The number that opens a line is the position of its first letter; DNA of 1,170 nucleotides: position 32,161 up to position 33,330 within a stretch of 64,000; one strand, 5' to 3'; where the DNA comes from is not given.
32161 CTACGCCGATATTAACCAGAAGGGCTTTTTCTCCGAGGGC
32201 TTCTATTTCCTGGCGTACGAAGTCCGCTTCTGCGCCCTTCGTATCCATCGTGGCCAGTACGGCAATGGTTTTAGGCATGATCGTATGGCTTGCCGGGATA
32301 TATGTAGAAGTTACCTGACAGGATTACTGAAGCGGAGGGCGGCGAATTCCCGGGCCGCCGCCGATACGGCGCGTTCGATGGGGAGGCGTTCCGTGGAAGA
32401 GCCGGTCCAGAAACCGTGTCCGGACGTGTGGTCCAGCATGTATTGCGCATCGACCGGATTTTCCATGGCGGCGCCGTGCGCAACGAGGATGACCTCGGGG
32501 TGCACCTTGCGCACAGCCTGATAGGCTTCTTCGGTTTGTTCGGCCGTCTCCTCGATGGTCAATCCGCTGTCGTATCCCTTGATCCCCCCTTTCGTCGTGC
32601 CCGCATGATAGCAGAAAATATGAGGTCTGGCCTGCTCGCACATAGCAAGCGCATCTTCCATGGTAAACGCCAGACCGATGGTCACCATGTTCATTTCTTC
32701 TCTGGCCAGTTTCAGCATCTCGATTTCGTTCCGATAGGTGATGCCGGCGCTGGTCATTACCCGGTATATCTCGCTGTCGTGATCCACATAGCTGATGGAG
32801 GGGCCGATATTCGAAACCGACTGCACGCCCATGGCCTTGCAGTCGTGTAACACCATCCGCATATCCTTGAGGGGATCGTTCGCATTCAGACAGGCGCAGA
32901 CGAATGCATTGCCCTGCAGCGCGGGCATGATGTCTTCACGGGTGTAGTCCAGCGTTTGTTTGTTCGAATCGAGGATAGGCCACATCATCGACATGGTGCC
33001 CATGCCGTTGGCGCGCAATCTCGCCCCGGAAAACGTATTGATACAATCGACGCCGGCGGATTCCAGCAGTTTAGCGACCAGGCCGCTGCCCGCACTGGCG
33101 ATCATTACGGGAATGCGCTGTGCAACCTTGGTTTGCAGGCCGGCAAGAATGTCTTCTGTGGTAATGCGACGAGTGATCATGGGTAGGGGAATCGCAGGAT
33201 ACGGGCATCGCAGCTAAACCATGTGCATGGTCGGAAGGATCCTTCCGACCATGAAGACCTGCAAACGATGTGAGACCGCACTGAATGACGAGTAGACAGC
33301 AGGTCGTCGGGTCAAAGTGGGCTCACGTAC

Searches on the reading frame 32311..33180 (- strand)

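Call 26: search_protein_families(library=pfam, proteins=[window:32311-33180:-], max_evalue=0.001)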
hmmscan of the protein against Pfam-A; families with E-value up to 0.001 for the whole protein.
window:32311-33180:- (289 aa): 1 family
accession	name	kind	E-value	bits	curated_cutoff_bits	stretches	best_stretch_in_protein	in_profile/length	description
PF09370.16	PEP_hydrolase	-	2.5e-56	191.3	33.8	1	11-281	2-266/267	Phosphoenolpyruvate hydrolase-like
